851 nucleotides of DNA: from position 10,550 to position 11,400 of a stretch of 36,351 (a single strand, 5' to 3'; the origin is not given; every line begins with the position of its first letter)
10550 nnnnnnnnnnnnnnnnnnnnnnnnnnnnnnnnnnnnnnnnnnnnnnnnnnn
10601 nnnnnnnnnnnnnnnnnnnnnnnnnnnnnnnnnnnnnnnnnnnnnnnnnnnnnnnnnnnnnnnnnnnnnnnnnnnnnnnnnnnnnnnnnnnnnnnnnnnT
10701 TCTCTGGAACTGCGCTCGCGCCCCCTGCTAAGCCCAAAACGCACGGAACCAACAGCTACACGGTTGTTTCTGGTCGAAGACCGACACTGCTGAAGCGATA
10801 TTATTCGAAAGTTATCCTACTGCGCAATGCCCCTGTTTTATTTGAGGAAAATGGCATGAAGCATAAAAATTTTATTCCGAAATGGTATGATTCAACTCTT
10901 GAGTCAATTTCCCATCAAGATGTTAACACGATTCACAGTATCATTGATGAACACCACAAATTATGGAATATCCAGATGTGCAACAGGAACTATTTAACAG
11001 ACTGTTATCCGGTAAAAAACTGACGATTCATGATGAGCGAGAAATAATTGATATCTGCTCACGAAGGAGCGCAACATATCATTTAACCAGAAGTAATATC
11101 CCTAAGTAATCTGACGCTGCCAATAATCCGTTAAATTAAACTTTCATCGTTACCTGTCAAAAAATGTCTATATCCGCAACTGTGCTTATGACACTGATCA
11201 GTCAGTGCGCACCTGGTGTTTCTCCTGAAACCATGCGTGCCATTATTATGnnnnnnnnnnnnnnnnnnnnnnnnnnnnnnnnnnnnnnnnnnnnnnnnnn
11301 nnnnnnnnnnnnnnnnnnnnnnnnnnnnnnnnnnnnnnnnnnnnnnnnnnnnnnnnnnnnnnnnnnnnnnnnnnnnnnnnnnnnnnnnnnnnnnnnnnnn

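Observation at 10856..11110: Two overlapping short ORFs upstream of virB1 that read as one gene with a frameshift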

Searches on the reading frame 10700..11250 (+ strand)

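Call 12: search_protein_families(library=pfam, proteins=[L001:1657-2145:+, L003:1917-2402:+, L003:1624-1917:+], max_evalue=1)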
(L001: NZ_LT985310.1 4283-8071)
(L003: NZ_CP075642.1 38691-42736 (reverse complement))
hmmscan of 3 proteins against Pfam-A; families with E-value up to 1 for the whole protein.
L001:1657-2145:+ (163 aa): 1 family
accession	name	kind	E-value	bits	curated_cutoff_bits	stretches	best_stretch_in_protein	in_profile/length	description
PF11992.13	TgpA_N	-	0.35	10.2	30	1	39-86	97-144/333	TgpA N-terminal domain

L003:1917-2402:+ (162 aa): 1 family
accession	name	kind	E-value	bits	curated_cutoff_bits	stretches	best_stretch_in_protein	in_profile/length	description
PF20990.2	DUF2207_C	-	0.19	11.8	33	1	7-84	107-183/247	Predicted membrane protein (DUF2207) C-terminal domain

L003:1624-1917:+ (98 aa): 0 families

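Call 13: search_protein_families(library=ncbifam, proteins=[L001:1657-2145:+, L003:1917-2402:+, L003:1624-1917:+], max_evalue=1)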
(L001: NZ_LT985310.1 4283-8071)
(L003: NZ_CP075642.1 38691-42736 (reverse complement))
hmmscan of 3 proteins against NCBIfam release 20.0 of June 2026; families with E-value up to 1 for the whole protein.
L001:1657-2145:+ (163 aa): 1 family
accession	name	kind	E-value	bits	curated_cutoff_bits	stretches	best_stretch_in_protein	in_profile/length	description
NF005623.0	PRK07375.2-2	equivalog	0.23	11.7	81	1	48-87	6-46/93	putative monovalent cation/H+ antiporter subunit C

L003:1917-2402:+ (162 aa): 1 family
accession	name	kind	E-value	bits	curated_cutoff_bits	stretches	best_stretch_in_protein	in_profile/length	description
TIGR01667.1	YCCS_YHFK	subfamily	0.0099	14.1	467.8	1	9-79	26-97/701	YccS/YhfK family putative transporter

L003:1624-1917:+ (98 aa): 0 families

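Call 16: find_homologous_proteins(query=L001:1657-2145:+, max_evalue=0.001)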
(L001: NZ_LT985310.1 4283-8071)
Query L001:1657-2145:+ (163 aa): 12 proteins with E <= 0.001 among 145 candidates.
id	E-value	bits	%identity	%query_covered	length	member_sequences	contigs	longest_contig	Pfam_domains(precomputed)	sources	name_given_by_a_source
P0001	2.6e-102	358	100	100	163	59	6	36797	-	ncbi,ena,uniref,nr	ncbi:hypothetical protein DTZ28_19325 [Escherichia coli]|uniref:Uncharacterized protein n=1 Tax=Esch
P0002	9.0e-82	291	83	100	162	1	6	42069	-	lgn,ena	-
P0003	1.1e-81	291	83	100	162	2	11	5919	-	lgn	-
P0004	2.7e-81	289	83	100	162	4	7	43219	-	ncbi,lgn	-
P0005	3.7e-81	289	82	100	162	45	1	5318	-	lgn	-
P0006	8.2e-56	206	66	94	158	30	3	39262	-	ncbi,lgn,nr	ncbi:hypothetical protein F1Z61_004058 [Escherichia coli]|nr:hypothetical protein [Escherichia coli]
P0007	3.0e-54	201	67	92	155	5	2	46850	-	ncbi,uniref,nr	ncbi:hypothetical protein GQM22_22720 [Escherichia coli]|uniref:hypothetical protein n=1 Tax=Escheri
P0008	4.5e-53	198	65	90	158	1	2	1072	-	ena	-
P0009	4.1e-48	181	94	58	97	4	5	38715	-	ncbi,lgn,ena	-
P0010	1.9e-42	163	59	90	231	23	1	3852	-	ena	-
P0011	1.1e-41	160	57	90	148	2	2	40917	-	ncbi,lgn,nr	ncbi:hypothetical protein K7Q45_003835 [Escherichia coli]|nr:hypothetical protein [Escherichia coli]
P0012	2.7e-41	159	57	94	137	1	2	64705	-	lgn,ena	-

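Call 17: search_dna_similar(query=L001:1657-2145:+, collection=plasmids, mode=protein, max_rows=60, max_evalue=0.001)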
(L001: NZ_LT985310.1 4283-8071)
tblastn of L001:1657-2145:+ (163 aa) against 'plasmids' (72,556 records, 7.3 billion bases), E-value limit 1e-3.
Records with a match: 1632; places in all: 1956; records where one place covers at least 80% of the query: 11.
Best place of each record, by identity: >=99% 2; 95-99% 6; 80-90% 3; 60-80% 1; <60% 1620.
By first word of the organism name: Escherichia 1212; Klebsiella 151; Salmonella 128; Shigella 126; Enterobacter 10; Citrobacter 5.
By predicted mobility (MOB-suite, as given by PLSDB): conjugative 1555; mobilizable 62; non-mobilizable 15.
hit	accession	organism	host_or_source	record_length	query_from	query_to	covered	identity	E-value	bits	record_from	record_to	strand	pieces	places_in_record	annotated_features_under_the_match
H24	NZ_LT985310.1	Escherichia coli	-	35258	1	163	100%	100.0%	2e-95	308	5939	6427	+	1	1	hypothetical protein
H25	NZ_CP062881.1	Escherichia coli O157:H16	Sus scrofa domesticus,feces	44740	1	163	100%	99.4%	2e-95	308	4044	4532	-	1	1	hypothetical protein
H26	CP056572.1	Escherichia coli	culture,Wastewater influent sample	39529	1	163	100%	98.8%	5e-95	307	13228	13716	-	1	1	hypothetical protein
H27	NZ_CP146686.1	Escherichia coli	Homo sapiens,cell culture,Colon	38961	1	163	100%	96.3%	3e-89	290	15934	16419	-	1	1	hypothetical protein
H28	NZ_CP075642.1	Escherichia coli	Homo sapiens,stool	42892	1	163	100%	83.4%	1e-77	257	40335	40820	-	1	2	none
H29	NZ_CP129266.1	Escherichia coli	Homo sapiens,anal swab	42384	1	163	100%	82.8%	4e-76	253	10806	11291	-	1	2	none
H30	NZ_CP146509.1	Escherichia coli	Ground beef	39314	1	163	100%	82.2%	2e-75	251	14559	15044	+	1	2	none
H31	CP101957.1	Escherichia coli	Microbe organism,goat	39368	1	153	94%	65.2%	4e-52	184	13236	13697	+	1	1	hypothetical protein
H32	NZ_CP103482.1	Escherichia coli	Homo sapiens,blood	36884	1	163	53%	98.8%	6e-22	186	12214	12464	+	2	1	none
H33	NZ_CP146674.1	Escherichia coli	-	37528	1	163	53%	98.8%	6e-22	186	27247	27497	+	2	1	none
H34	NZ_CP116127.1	Escherichia coli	whole organism,ICU patient oral swab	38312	1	163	53%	97.7%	6e-22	182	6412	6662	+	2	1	none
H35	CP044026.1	Escherichia coli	pork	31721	1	161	52%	97.6%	1e-17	183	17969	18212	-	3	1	none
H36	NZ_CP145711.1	Escherichia coli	Homo sapiens,stool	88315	22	143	75%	36.7%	2e-7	108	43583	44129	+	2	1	hypothetical protein (x2)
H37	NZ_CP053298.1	Escherichia coli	Homo sapiens,pure culture,feces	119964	22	143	75%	36.7%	4e-7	107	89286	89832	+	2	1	hypothetical protein (x2)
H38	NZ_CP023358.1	Escherichia coli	canine,whole organism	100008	22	143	75%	36.2%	2e-7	107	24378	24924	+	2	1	hypothetical protein (x2)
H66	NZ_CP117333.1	Salmonella enterica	Bos taurus,feces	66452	16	143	79%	30.8%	8e-8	57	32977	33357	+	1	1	hypothetical protein | traR: conjugal transfer protein TraR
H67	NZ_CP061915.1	Escherichia coli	Goat,cell culture,feces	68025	16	143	79%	30.8%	8e-8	57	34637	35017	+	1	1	hypothetical protein | traR: conjugal transfer protein TraR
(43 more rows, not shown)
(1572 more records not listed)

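Call 18: get_annotated_region(hit=H66, flank=3500)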
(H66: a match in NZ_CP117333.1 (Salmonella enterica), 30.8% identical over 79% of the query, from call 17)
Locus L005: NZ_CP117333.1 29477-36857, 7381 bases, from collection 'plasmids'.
description: Salmonella enterica subsp. enterica serovar Muenster strain RM055 plasmid pRM055_1, complete sequence
organism: Salmonella enterica (NCBI taxid 82689)
taxonomy: Bacteria; Pseudomonadota; Gammaproteobacteria; Enterobacterales; Enterobacteriaceae; Salmonella; Salmonella enterica
host: -; source: Bos taurus,feces; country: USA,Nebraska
typing (MOB-suite, as given by PLSDB): conjugative; replicon IncFIA,IncFII; relaxase MOBF; mating-pair formation MPF_F
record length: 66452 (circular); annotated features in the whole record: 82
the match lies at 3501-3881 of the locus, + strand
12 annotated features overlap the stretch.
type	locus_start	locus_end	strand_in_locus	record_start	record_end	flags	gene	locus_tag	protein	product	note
CDS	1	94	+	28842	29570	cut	traK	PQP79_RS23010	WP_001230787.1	type-F conjugative transfer system secretin TraK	-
CDS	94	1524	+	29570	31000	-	traB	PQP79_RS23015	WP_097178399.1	F-type conjugal transfer pilus assembly protein TraB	-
CDS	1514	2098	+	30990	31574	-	traP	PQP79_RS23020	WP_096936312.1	conjugal transfer pilus-stabilizing protein TraP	-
CDS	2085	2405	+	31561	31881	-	-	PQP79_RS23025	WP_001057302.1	conjugal transfer protein TrbD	-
CDS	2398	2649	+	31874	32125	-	trbG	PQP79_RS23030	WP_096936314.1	conjugal transfer protein TrbG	-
CDS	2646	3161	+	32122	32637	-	traV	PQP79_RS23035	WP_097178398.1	type IV conjugative transfer system lipoprotein TraV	-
CDS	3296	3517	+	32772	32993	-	traR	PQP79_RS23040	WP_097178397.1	conjugal transfer protein TraR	-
CDS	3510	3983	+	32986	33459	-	-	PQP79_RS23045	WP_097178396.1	hypothetical protein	-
CDS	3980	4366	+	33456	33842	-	-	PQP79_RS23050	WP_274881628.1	hypothetical protein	-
CDS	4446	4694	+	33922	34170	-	-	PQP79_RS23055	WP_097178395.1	hypothetical protein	-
CDS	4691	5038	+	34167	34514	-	-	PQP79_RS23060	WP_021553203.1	hypothetical protein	-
CDS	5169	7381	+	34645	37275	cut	traC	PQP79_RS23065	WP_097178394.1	type IV secretion system protein TraC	-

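Call 19: get_annotated_region(hit=H36, flank=3500)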
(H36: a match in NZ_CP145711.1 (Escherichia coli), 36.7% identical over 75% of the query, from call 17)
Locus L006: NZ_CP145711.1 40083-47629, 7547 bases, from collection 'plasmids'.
description: Escherichia coli strain S1-CAM-01-A plasmid p4-S1-CAM-01-A, complete sequence
organism: Escherichia coli (NCBI taxid 562)
taxonomy: Bacteria; Pseudomonadota; Gammaproteobacteria; Enterobacterales; Enterobacteriaceae; Escherichia; Escherichia coli
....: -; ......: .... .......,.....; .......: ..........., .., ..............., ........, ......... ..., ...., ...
typing (MOB-suite, as given by PLSDB): conjugative; replicon IncFIA,IncFII; relaxase MOBF; mating-pair formation MPF_F
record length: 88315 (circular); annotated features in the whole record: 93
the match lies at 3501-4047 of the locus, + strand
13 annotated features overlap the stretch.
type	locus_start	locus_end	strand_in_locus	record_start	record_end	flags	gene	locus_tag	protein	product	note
CDS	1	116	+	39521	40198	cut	tnpA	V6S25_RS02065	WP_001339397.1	IS66-like element accessory protein TnpA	GO:0006313 - DNA transposition [Evidence IEA]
CDS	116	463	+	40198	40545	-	tnpB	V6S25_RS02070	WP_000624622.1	IS66 family insertion sequence element accessory protein TnpB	-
CDS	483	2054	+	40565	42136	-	-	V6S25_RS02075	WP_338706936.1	IS66 family transposase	-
CDS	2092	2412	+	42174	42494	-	-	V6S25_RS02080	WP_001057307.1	conjugal transfer protein TrbD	-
CDS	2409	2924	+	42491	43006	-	traV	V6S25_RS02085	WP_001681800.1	type IV conjugative transfer system lipoprotein TraV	-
CDS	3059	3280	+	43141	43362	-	traR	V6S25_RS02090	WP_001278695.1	conjugal transfer protein TraR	-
CDS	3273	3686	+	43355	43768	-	-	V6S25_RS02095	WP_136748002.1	hypothetical protein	-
CDS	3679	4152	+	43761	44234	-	-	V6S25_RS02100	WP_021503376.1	hypothetical protein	-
CDS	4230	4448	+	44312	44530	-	-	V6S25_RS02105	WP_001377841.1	hypothetical protein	-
CDS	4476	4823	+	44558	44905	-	-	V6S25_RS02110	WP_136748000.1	hypothetical protein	-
CDS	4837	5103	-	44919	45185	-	-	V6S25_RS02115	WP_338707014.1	hypothetical protein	-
CDS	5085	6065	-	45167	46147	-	-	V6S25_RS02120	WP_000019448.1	IS5-like element ISKpn26 family transposase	GO:0006313 - DNA transposition [Evidence IEA]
CDS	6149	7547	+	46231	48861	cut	traC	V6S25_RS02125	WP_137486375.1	type IV secretion system protein TraC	-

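Call 38: get_annotated_region(hit=H31, flank=1500)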
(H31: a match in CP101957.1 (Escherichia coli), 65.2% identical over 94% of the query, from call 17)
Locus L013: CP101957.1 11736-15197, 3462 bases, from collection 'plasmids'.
description: Escherichia coli strain STEC1125 plasmid unnamed1, complete sequence
organism: Escherichia coli (NCBI taxid 562)
taxonomy: Bacteria; Pseudomonadota; Gammaproteobacteria; Enterobacterales; Enterobacteriaceae; Escherichia; Escherichia coli
host: -; source: Microbe organism,goat; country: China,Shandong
typing (MOB-suite, as given by PLSDB): mobilizable; replicon IncK2/Z; relaxase MOBP
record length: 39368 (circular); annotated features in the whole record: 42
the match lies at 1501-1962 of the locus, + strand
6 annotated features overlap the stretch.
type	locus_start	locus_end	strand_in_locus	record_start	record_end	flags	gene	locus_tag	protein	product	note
CDS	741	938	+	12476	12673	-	-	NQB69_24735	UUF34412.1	hypothetical protein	-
CDS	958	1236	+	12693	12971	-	-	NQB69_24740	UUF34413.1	hypothetical protein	-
CDS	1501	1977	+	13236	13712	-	-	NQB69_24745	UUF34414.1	hypothetical protein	-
CDS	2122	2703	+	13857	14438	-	-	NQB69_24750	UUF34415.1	lytic transglycosylase domain-containing protein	-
CDS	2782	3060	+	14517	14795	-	-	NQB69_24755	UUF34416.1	hypothetical protein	-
CDS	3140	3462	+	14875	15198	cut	-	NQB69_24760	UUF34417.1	VirB3 family type IV secretion system protein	-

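Call 39: get_annotated_region(hit=H30, flank=1500)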
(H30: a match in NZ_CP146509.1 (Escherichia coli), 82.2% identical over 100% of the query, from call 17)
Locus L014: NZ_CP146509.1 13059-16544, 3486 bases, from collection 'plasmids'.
description: Escherichia coli strain 10 plasmid unnamed2, complete sequence
organism: Escherichia coli (NCBI taxid 562)
taxonomy: Bacteria; Pseudomonadota; Gammaproteobacteria; Enterobacterales; Enterobacteriaceae; Escherichia; Escherichia coli
host: -; source: Ground beef; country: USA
typing (MOB-suite, as given by PLSDB): mobilizable; relaxase MOBP
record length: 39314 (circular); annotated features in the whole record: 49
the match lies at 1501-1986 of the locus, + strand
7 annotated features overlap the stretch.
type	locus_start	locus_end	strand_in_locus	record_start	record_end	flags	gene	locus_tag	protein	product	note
CDS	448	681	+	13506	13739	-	-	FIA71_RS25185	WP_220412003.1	hypothetical protein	-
CDS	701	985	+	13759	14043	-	-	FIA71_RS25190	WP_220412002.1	hypothetical protein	-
CDS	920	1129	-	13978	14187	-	-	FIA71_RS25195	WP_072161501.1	hypothetical protein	-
CDS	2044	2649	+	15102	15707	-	-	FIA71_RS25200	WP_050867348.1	lytic transglycosylase domain-containing protein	-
CDS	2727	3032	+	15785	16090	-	-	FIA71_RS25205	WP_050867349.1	hypothetical protein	-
CDS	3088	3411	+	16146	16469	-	-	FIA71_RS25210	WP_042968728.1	VirB3 family type IV secretion system protein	-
CDS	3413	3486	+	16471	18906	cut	-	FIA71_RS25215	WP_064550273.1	VirB4 family type IV secretion system protein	-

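Call 42: search_protein_representatives(alignment_id=A2)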
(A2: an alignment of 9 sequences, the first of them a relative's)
Query: 9 sequences, 164 profile positions. Proteins with E-value up to 0.001 (for the whole library): 74; up to 1e-10: 38; up to 1e-30: 6. The best 74 are listed.
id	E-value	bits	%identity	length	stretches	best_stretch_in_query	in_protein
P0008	3.6e-78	277.4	-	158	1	1-156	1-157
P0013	3.8e-49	183.0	-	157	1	21-164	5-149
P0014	2.3e-44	167.5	-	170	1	21-148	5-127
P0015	4.8e-41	156.7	-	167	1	21-141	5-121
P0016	2.6e-36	141.3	-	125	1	21-129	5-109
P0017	4.3e-34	134.1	-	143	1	21-128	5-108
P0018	1.5e-29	119.3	-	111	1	21-131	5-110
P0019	1.9e-29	119.0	-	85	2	1-56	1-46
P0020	4.0e-29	117.9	-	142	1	21-119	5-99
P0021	4.2e-28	114.6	-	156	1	21-163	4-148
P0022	6.9e-28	113.9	-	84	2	118-164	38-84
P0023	7.5e-27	110.5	-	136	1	21-123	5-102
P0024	7.0e-26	107.4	-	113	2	103-163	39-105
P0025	6.9e-22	94.4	-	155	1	20-163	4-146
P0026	6.7e-21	91.2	-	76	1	102-164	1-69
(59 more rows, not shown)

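Call 44: find_encoding_contigs(protein=P0022, flank=1500, max_places=6)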
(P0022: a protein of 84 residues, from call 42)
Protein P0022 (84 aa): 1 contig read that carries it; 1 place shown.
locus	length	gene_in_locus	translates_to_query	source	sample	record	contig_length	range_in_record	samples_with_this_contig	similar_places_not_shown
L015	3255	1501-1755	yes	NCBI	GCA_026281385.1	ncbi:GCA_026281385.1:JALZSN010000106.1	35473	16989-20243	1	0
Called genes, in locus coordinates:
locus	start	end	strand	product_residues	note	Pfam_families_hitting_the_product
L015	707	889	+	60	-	-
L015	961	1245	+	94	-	-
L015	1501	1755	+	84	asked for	-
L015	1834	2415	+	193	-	PF01464:SLT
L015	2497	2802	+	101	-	-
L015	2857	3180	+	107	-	PF05101:VirB3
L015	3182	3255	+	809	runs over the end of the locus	PF27097:VirB4_TrbE_N, PF03135:CagE_TrbE_VirB, PF19044:P-loop_TraG (faint)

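Call 45: find_encoding_contigs(protein=P0019, flank=1500, max_places=6)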
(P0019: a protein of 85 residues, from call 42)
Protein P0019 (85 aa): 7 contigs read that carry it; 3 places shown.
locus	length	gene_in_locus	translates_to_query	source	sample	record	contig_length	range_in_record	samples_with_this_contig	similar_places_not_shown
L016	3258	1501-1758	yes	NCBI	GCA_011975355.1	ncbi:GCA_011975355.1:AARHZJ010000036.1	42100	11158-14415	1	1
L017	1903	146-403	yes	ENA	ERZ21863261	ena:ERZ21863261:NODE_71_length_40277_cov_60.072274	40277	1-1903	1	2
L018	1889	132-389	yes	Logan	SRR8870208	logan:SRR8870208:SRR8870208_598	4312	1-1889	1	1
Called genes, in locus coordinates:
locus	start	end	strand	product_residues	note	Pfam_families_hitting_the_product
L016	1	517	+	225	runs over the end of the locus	-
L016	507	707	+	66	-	-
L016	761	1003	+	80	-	-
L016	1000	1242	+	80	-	-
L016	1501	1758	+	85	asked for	-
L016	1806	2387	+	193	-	PF01464:SLT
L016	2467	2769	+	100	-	-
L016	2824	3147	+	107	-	PF05101:VirB3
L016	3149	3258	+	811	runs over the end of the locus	PF27097:VirB4_TrbE_N, PF03135:CagE_TrbE_VirB, PF19044:P-loop_TraG (faint)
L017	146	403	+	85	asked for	-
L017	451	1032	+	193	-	PF01464:SLT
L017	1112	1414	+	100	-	-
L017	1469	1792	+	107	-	PF05101:VirB3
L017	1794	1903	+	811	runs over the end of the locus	PF27097:VirB4_TrbE_N, PF03135:CagE_TrbE_VirB, PF19044:P-loop_TraG (faint)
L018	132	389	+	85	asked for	-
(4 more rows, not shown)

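Call 51: search_solved_structures(query=A5, max_evalue=1)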
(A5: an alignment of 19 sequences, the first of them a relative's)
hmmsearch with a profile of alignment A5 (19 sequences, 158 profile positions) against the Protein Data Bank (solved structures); distinct sequences matched with E-value up to 1: 3.
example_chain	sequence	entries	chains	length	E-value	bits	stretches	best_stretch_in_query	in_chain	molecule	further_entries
6xeh_A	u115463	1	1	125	0.17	15.1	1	84-154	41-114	DE NOVO DESIGNED OR386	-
2iue_A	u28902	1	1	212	0.44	13.8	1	87-119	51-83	INTEGRIN BETA-2-LIKE PROTEIN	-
2ksd_A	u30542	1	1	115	0.54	13.5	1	28-96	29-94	Aerobic respiration control sensor protein arcB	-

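Call 53: search_protein_families(library=phrogs, proteins=[P0001, P0013, P0021], max_evalue=0.1)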
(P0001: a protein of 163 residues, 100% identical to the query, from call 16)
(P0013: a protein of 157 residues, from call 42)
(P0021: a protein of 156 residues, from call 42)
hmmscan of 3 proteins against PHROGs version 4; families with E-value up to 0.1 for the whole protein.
P0001 (163 aa): 1 family
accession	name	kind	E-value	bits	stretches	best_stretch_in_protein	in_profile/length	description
phrog_2598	-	unknown function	0.069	13.2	1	96-137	129-171/352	-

P0013 (157 aa): 1 family
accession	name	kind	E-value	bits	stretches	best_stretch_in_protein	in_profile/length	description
phrog_37682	-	unknown function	0.053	14.7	1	16-67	10-62/95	-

P0021 (156 aa): 0 families

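Call 54: search_protein_families(library=padloc, proteins=[P0001, P0013, P0021], max_evalue=0.1)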
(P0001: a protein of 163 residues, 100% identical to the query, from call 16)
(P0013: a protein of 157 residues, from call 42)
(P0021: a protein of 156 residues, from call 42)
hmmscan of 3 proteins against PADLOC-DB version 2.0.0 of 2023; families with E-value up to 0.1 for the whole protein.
P0001 (163 aa): 1 family
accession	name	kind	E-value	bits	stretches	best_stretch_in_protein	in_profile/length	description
PDLC01781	Cas6_IIIa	-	0.026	12.5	1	89-154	39-102/241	-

P0013 (157 aa): 1 family
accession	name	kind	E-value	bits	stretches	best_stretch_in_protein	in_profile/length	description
PDLC03514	REase_II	-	0.005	14.1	1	50-122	107-179/386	Type II restriction enzyme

P0021 (156 aa): 0 families
